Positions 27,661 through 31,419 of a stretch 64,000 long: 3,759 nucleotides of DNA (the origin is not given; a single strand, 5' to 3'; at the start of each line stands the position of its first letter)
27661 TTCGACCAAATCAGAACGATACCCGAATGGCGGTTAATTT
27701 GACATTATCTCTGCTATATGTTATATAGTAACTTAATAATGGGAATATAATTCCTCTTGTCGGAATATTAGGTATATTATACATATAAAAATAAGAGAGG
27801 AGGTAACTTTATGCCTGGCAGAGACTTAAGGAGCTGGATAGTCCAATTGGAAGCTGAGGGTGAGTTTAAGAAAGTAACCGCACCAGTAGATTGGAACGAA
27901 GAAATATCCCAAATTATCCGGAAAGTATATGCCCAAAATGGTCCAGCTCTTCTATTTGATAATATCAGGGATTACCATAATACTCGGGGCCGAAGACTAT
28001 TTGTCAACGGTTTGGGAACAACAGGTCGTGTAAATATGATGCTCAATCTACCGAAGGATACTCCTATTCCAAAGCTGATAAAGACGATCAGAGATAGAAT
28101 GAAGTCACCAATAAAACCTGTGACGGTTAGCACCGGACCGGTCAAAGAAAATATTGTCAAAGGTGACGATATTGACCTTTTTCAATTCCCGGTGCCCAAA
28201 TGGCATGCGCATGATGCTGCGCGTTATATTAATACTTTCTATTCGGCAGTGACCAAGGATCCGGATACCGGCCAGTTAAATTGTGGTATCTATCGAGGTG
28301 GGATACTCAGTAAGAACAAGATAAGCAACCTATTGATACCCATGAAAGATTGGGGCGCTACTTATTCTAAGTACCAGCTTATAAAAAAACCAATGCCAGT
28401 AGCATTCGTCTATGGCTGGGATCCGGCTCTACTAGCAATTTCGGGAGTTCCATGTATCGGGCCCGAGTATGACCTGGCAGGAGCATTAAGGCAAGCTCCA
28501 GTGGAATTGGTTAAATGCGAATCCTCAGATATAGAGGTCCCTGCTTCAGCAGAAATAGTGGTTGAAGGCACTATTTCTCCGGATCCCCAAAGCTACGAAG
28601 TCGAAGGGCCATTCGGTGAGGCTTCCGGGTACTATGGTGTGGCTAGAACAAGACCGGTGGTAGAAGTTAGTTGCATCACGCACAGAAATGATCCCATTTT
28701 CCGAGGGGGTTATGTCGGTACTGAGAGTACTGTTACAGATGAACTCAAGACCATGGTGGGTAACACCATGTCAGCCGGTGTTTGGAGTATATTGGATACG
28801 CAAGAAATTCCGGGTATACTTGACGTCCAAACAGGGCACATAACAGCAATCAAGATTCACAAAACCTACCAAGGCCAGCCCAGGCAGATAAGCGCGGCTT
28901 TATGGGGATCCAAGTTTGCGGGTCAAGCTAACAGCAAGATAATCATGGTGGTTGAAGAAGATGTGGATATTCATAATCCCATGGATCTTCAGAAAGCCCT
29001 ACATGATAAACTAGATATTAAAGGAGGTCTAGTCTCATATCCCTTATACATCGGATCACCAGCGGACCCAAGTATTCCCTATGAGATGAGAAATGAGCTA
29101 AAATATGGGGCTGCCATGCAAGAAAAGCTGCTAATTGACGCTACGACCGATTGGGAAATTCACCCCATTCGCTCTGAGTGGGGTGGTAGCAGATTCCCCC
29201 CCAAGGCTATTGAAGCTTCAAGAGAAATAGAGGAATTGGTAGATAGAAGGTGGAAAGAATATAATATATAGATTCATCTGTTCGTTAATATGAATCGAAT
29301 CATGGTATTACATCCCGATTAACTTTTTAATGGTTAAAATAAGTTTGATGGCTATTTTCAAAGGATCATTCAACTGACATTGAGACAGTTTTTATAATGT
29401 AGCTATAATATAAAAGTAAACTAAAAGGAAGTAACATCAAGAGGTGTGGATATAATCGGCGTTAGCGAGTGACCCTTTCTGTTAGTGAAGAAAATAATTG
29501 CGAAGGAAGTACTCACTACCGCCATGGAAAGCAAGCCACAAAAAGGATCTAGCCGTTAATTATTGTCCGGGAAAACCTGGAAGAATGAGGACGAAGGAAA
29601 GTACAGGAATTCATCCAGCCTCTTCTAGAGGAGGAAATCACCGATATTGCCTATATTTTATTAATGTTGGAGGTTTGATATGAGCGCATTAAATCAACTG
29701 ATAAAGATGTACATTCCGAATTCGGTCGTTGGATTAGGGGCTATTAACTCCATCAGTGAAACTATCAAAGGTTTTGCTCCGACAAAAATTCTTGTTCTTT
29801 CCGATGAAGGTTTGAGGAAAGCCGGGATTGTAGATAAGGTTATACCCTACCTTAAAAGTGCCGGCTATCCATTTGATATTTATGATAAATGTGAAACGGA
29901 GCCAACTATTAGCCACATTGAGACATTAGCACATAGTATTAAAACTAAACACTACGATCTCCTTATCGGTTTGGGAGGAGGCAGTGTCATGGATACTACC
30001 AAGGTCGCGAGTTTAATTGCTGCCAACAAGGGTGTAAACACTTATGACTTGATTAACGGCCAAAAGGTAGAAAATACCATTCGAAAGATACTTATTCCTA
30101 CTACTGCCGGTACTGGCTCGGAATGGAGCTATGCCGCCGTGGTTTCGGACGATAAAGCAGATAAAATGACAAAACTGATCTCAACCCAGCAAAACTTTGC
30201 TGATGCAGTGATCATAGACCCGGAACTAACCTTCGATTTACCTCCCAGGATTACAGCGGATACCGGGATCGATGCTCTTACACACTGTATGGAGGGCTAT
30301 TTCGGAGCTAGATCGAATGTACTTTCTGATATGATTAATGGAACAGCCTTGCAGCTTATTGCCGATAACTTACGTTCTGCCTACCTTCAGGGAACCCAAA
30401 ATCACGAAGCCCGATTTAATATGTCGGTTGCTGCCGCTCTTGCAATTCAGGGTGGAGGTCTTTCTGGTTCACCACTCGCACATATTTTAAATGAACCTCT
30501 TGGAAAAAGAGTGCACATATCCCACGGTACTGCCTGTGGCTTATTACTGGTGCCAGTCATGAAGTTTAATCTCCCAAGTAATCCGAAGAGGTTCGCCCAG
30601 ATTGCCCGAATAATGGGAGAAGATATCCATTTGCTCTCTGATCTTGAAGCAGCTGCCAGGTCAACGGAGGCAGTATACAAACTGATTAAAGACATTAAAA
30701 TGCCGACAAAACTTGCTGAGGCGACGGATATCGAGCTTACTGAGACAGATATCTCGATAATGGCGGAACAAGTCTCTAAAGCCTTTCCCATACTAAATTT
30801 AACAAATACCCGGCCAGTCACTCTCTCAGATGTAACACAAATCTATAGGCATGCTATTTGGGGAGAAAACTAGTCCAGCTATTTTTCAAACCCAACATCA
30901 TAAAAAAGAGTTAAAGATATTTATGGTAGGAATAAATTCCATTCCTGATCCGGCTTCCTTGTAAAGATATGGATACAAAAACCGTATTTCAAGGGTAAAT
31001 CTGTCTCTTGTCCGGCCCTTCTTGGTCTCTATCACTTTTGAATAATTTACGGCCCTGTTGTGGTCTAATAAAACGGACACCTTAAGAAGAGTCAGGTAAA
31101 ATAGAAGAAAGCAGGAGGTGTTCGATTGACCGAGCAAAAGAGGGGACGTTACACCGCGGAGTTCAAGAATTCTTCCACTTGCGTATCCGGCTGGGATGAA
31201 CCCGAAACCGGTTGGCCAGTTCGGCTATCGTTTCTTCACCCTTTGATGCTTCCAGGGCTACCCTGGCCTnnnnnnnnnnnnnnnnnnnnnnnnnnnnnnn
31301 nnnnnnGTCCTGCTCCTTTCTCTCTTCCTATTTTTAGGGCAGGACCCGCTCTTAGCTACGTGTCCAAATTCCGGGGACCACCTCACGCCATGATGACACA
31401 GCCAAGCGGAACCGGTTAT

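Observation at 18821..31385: AT-rich six-gene block bracketed by transposase stubs: candidate undescribed redox-neutral catabolic system built on two Mo/W enzymes, UbiD, ThDP and Fe-ADH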

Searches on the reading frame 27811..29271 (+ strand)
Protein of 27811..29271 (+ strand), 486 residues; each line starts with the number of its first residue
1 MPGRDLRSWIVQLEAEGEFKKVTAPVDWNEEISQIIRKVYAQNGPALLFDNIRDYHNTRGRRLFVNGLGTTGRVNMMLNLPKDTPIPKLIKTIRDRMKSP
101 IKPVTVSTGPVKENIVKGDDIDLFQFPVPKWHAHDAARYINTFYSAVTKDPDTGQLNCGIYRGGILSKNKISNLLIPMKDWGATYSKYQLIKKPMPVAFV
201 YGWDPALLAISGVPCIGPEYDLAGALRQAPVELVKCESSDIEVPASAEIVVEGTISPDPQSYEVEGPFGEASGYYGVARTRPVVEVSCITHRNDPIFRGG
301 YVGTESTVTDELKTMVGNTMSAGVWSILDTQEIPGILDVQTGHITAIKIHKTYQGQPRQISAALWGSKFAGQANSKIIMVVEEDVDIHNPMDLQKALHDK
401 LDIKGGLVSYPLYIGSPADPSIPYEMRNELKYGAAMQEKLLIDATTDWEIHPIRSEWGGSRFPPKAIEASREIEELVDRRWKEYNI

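Call 3: search_protein_families(library=pfam, proteins=[window:27811-29271:+], max_evalue=0.01)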
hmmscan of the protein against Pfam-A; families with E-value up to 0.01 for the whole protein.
window:27811-29271:+ (486 aa): 3 families
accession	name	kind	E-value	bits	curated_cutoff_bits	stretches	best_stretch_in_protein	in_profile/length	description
PF01977.22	UbiD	-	1.8e-58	197.5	23.3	1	105-303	4-204/206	3-octaprenyl-4-hydroxybenzoate carboxy-lyase Rift-related domain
PF20695.2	UbiD_N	-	3.8e-18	65.8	24.3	1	12-91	3-76/78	3-octaprenyl-4-hydroxybenzoate carboxy-lyase N-terminal domain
PF20696.2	UbiD_C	-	6.2e-15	55.8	24.2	1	314-444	2-127/127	3-octaprenyl-4-hydroxybenzoate carboxy-lyase C-terminal domain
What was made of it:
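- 27811..29271 (+): Gene 5: UbiD-family (prFMN-dependent) decarboxylase, 486 aa. UbiD_N, UbiD and UbiD_C domains (call 3).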

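Call 4: search_protein_families(library=ncbifam, proteins=[window:27811-29271:+], max_evalue=0.01)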
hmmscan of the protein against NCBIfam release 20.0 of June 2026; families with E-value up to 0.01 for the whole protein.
window:27811-29271:+ (486 aa): 7 families
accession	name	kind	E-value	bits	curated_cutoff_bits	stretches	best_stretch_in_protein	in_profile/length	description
TIGR00148.1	TIGR00148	subfamily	1.6e-78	264.3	244.85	1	6-422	1-422/438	UbiD family decarboxylase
NF041204.1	VdcC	exception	1.3e-77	261.2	650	1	4-448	2-439/467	non-oxidative hydroxyarylic acid decarboxylases subunit C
TIGR02724.1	phenyl_P_beta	equivalog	1.2e-61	208.6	468.95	1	5-399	2-400/472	phenylphosphate carboxylase subunit beta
TIGR03701.1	mena_SCO4490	equivalog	8.2e-60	202.8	495.9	1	9-405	2-409/433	menaquinone biosynthesis decarboxylase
TIGR02723.1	phenyl_P_alpha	equivalog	8.7e-53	179.6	564.6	1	14-408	18-411/485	phenylphosphate carboxylase subunit alpha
NF008175.0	PRK10922.1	equivalog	4.7e-51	173.8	788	1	3-485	6-489/497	4-hydroxy-3-polyprenylbenzoate decarboxylase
NF041219.1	BagN_FevL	exception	1.3e-50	172.3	1000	1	4-334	18-354/502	bagremycin/ferroverdin biosynthesis UbiD family decarboxylase BagN/FevL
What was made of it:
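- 27811..29271 (+): TIGR00148 at 264 bits, above the cutoff of 244.85 (call 4).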

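Call 56: search_solved_structures(query=window:27811-29271:+, max_evalue=1e-20)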
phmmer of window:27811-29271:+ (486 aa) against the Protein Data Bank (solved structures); distinct sequences matched with E-value up to 1e-20: 38.
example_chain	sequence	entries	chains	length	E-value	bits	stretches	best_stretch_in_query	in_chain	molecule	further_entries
7pda_A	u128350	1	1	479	4.9e-61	210.2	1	4-402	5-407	UbiD family decarboxylase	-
6h6v_A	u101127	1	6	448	2.7e-46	161.6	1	4-403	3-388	3-polyprenyl-4-hydroxybenzoate decarboxylase and related decarboxylases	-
6h6x_B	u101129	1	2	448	3e-46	161.5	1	4-401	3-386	3-polyprenyl-4-hydroxybenzoate decarboxylase and related decarboxylases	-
2idb_A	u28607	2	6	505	4.2e-45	157.7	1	4-407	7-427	3-octaprenyl-4-hydroxybenzoate carboxy-lyase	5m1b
5m1c_A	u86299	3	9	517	4.5e-45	157.6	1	4-407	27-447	3-octaprenyl-4-hydroxybenzoate carboxy-lyase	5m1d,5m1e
9gqr_A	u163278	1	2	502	2.4e-44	155.2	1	4-341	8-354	decarboxylase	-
7abn_D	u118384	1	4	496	4e-41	144.6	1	4-328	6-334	UbiD-like decarboxylase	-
7abo_C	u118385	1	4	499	4.2e-41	144.5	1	4-329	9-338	UbiD-like decarboxylase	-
4ip2_A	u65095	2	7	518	4.6e-41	144.4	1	4-328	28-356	Aromatic Acid Decarboxylase | PA0254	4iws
6r30_A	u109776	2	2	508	1.6e-39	139.3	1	6-334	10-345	Ferulic acid decarboxylase 1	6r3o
6r2z_A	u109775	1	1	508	1.7e-39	139.2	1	6-334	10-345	Ferulic acid decarboxylase 1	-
4za4_A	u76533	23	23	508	1.7e-39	139.2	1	6-334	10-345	Fdc1 | Putative uncharacterized protein An03g06590 | A niger Fdc1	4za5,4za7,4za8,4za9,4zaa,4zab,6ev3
7nf3_A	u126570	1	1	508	1.9e-39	139.1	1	6-334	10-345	Ferulic acid decarboxylase 1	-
8crd_A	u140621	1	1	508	2e-39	139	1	6-334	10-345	Ferulic acid decarboxylase 1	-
7nf4_A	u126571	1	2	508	2e-39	138.9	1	6-334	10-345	Ferulic acid decarboxylase 1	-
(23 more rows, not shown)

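Call 60: find_homologous_proteins(query=window:27811-29271:+, max_evalue=1e-60)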
Query window:27811-29271:+ (486 aa): 1807 proteins with E <= 1e-60 among 8000 candidates; the best 120 are listed.
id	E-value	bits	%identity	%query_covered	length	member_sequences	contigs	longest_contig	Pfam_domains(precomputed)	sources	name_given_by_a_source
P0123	0.0e+0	1126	100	100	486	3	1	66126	PF20696.3,PF01977.23,PF20695.3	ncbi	-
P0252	3.5e-248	842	73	100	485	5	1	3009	PF20696.3,PF01977.23,PF20695.3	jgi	jgi:UbiD family decarboxylase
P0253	2.2e-245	833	74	100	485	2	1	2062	PF20696.3,PF01977.23,PF20695.3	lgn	-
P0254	1.2e-237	808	70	100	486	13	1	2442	PF20696.3,PF01977.23,PF20695.3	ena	-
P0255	2.0e-236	804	70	100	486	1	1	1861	PF20696.3,PF01977.23,PF20695.3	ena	-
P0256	1.3e-232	791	70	100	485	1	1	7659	PF20696.3,PF01977.23,PF20695.3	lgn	-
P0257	2.6e-229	780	69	100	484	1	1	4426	PF20696.3,PF01977.23,PF20695.3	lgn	-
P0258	1.3e-228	778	68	100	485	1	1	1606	PF20696.3,PF01977.23,PF20695.3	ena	-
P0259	5.2e-227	773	67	100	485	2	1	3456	PF20696.3,PF01977.23,PF20695.3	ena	-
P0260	1.1e-225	768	69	100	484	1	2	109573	PF20696.3,PF01977.23,PF20695.3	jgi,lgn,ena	-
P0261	1.1e-225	768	68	100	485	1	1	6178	PF20696.3,PF01977.23,PF20695.3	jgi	jgi:UbiD family decarboxylase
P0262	1.6e-224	764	67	100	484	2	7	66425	PF20696.3,PF01977.23,PF20695.3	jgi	-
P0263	1.9e-224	764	68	100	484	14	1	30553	PF20696.3,PF01977.23,PF20695.3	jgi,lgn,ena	-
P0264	2.9e-224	764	67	100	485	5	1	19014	PF20696.3,PF01977.23,PF20695.3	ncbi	-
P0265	7.3e-224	762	67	100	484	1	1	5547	PF20696.3,PF01977.23,PF20695.3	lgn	-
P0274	1.6e-221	755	67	100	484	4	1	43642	PF20696.3,PF01977.23,PF20695.3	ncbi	-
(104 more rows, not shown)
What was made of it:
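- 27811..29271 (+): Orthologues at 61-74% identity come from Dehalococcoidales MAGs (call 60).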

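Call 61: find_encoding_contigs(protein=P0260, flank=10000, max_places=2)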
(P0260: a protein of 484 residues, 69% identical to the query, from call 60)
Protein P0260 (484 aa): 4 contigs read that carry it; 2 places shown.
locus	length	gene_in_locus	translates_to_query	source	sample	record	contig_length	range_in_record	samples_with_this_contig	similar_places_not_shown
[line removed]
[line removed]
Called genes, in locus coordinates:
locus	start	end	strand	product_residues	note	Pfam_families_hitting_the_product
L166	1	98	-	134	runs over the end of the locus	PF01894:YjbQ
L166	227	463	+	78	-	PF09723:Zn_ribbon_8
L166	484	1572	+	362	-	PF05559:DUF763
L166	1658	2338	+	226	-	PF00174:Oxidored_molyb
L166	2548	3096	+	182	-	-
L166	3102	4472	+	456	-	PF00587:tRNA-synt_2b, PF03129:HGTP_anticodon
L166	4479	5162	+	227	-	PF00702:Hydrolase, PF13419:HAD_2 (weak)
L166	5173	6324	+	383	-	PF00583:Acetyltransf_1, PF13673:Acetyltransf_10, PF13508:Acetyltransf_7, PF00702:Hydrolase, PF13419:HAD_2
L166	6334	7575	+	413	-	PF00149:Metallophos, PF12850:Metallophos_2 (faint)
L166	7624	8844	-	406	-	PF07690:MFS_1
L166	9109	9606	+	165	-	PF03551:PadR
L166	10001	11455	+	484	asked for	PF20695:UbiD_N, PF01977:UbiD, PF20696:UbiD_C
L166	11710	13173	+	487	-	PF01565:FAD_binding_4, PF02913:FAD-oxidase_C (weak)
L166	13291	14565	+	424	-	PF02754:CCG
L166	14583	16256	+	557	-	PF01565:FAD_binding_4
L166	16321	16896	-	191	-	PF02441:Flavoprotein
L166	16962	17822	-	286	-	PF00561:Abhydrolase_1, PF12146:Hydrolase_4, PF12697:Abhydrolase_6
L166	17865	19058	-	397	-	PF00465:Fe-ADH, PF13685:Fe-ADH_2, PF25137:ADH_Fe_C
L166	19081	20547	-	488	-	PF11794:HpaB_N, PF03241:HpaB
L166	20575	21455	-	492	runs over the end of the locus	PF01565:FAD_binding_4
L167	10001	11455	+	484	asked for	PF20695:UbiD_N, PF01977:UbiD, PF20696:UbiD_C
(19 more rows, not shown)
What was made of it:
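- On UbiD-family prFMN decarboxylase: An orthologue locus, L166, has one 5 kb away (call 61).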

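Call 62: find_encoding_contigs(protein=P0274, flank=10000, max_places=2)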
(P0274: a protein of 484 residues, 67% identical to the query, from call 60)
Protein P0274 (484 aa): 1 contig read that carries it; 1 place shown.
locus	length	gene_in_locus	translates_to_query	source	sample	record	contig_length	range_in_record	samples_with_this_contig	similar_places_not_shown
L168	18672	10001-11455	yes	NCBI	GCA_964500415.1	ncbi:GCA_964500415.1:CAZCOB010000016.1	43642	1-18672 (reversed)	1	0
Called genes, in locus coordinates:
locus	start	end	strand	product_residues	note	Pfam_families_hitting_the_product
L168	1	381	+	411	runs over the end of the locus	PF02515:CoA_transf_3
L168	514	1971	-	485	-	PF02629:CoA_binding, PF13380:CoA_binding_2, PF13607:Succ_CoA_lig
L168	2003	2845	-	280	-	PF00106:adh_short, PF08659:KR, PF13561:adh_short_C2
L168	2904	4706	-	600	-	PF02730:AFOR_N, PF01314:AFOR_C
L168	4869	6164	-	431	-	PF06808:DctM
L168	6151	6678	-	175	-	PF04290:DctQ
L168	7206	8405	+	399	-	PF05887:Trypan_PARP (weak), PF03480:DctP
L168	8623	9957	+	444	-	PF01208:URO-D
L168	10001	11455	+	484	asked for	PF20695:UbiD_N, PF01977:UbiD, PF20696:UbiD_C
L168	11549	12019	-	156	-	PF09394:Inhibitor_I42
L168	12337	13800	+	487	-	PF01565:FAD_binding_4, PF02913:FAD-oxidase_C (weak)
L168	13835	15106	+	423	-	PF02754:CCG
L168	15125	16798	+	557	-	PF01565:FAD_binding_4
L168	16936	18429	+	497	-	PF00171:Aldedh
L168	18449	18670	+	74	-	?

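Call 63: find_encoding_contigs(protein=P0256, flank=10000, max_places=2)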
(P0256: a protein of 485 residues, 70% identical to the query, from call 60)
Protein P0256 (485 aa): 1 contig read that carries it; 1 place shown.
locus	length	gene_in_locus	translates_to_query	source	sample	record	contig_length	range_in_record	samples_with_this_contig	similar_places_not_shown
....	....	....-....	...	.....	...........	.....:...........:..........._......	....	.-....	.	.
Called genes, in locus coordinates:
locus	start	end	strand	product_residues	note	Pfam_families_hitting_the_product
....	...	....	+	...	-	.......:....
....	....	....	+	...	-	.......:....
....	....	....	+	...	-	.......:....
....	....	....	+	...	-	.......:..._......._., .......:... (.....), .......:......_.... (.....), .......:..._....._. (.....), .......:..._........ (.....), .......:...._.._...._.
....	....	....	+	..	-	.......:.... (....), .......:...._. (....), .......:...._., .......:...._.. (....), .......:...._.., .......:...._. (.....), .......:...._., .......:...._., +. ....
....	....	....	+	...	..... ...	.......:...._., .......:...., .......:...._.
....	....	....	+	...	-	?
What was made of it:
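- Gene-5 orthologues sit instead beside a GlcDEF-like trio, UbiX, FAD_binding_2 plus ferredoxin, and TRAP transporters (calls 61-63).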

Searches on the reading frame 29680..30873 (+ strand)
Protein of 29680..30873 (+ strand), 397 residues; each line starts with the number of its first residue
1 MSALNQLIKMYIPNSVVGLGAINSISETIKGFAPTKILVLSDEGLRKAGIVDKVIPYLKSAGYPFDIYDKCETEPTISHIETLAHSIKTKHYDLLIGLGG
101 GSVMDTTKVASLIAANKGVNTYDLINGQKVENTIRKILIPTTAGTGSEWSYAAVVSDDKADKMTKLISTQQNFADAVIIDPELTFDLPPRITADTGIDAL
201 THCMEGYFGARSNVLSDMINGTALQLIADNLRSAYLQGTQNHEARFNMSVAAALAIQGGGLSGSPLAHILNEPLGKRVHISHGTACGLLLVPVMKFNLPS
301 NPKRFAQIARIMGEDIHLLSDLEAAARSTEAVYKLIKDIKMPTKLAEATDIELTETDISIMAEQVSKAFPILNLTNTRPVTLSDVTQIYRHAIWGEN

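Call 3: search_protein_families(library=pfam, proteins=[window:29680-30873:+], max_evalue=0.01)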
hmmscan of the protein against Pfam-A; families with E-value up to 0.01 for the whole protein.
window:29680-30873:+ (397 aa): 3 families
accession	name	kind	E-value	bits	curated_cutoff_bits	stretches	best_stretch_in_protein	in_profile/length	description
PF00465.25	Fe-ADH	-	4.6e-40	137.4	31.3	1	15-181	4-168/168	Iron-containing alcohol dehydrogenase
PF25137.1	ADH_Fe_C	-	1.7e-36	126.2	27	1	192-392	1-193/194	Fe-containing alcohol dehydrogenase family, C-terminal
PF13685.12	Fe-ADH_2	-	9.9e-12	45.5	28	1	17-112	2-95/149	Iron-containing alcohol dehydrogenase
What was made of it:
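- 29680..30873 (+): Gene 6: iron-containing alcohol dehydrogenase, 397 aa. Fe-ADH + ADH_Fe_C (call 3).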

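Call 4: search_protein_families(library=ncbifam, proteins=[window:29680-30873:+], max_evalue=0.01)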
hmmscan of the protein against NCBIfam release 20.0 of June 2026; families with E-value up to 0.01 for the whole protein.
window:29680-30873:+ (397 aa): 18 families
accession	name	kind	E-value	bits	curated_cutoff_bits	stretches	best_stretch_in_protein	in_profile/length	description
NF053866.1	CholDhdGbsBBac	equivalog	1.1e-71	241.5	550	1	9-392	11-390/392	choline dehydrogenase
NF050025.1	SulfAcetaldRedSarD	equivalog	3.5e-69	233.5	700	1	15-380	11-372/385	sulfoacetaldehyde reductase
NF007911.0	PRK10624.1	equivalog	3.3e-67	227.1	537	1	15-392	11-381/382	lactaldehyde reductase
TIGR02638.1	lactal_redase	equivalog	4.9e-65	219.8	523.15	1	15-389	10-379/379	lactaldehyde reductase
NF041833.1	Fe_ADH_ErcA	equivalog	8e-62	209.5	550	1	6-392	2-381/382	alcohol dehydrogenase-like regulatory protein ErcA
NF058672.1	4HyButDHCUPNE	equivalog_domain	2.1e-53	181.9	500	1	11-390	6-375/378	4-hydroxybutyrate dehydrogenase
NF010378.0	PRK13805.1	equivalog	1.5e-48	165.3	951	1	20-391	470-862/872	bifunctional acetaldehyde-CoA/alcohol dehydrogenase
NF011998.0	PRK15454.1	equivalog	7.2e-41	140.2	556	1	13-350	28-357/395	ethanolamine utilization ethanol dehydrogenase EutG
NF007363.0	PRK09860.1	equivalog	7e-40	137.3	581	1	10-392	6-382/383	L-threonine dehydrogenase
TIGR04266.1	NDMA_methanol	equivalog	1.1e-37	129.8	625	1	12-347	16-353/420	NDMA-dependent methanol dehydrogenase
TIGR03405.1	Phn_Fe-ADH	equivalog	1.8e-37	129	423.7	1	13-315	4-305/355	iron-containing alcohol dehydrogenase PsrA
NF011717.0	PRK15138.1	equivalog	3.8e-25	88.8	645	1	16-392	13-386/387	alcohol dehydrogenase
NF041822.1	daptide_DH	equivalog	9.5e-19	67.5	300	1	36-233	2-205/363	daptide-type RiPP biosynthesis dehydogenase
NF006941.0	PRK09423.1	subfamily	3.6e-13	49.1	336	1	16-212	12-185/367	glycerol dehydrogenase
NF002022.0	PRK00843.1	equivalog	2.6e-07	30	413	1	9-112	7-108/350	NAD(P)-dependent glycerol-1-phosphate dehydrogenase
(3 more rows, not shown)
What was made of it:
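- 29680..30873 (+): It is below all NCBIfam cutoffs (call 4).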

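Call 58: search_solved_structures(query=window:29680-30873:+, max_evalue=1e-40)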
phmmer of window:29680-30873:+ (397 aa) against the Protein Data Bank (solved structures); distinct sequences matched with E-value up to 1e-40: 11.
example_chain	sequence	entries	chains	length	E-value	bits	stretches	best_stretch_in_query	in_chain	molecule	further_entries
8zrl_A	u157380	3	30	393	3.2e-50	175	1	12-393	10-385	NAD-dependent methanol dehydrogenase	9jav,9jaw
8zwd_B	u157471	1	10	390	8e-48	167.1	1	13-393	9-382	NAD(P)-dependent methanol dehydrogenase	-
3bfj_A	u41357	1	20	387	1.4e-47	166.3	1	11-391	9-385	1,3-propanediol oxidoreductase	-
7qlq_AAA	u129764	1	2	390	4.6e-45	158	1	17-394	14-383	Lactaldehyde reductase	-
1rrm_A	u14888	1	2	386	8.1e-45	157.2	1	17-394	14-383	Lactaldehyde reductase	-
7qnj_AAA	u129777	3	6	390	8.2e-45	157.2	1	17-394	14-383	Lactaldehyde reductase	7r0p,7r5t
2bi4_A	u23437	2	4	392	1.4e-44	156.4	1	16-394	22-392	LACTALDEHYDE REDUCTASE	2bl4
7qls_AAA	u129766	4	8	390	1.6e-44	156.3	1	17-394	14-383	Lactaldehyde reductase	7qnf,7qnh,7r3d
5br4_A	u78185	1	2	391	1.6e-44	156.2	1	17-396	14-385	Lactaldehyde reductase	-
7qlg_AAA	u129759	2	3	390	2.9e-44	155.4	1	17-394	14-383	Lactaldehyde reductase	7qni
4fr2_A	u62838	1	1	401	4.2e-43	151.6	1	16-392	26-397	1,3-propanediol dehydrogenase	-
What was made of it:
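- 29680..30873 (+): Nearest PDB entries are methanol dehydrogenase, 1,3-propanediol oxidoreductase and lactaldehyde reductase (call 58).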

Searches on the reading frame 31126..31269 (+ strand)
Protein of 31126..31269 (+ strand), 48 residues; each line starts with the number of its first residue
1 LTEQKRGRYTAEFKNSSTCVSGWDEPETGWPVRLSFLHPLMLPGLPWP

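Call 38: search_protein_families(library=pfam, proteins=[window:31126-31269:+], max_evalue=10)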
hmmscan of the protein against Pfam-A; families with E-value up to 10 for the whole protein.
seq(48 aa): 0 families
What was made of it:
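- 31126..31167 (+): 14-aa start of an ORF (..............) with a Shine-Dalgarno sequence; a possible transposase OrfA start, too short to test. No family hit (call 38).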
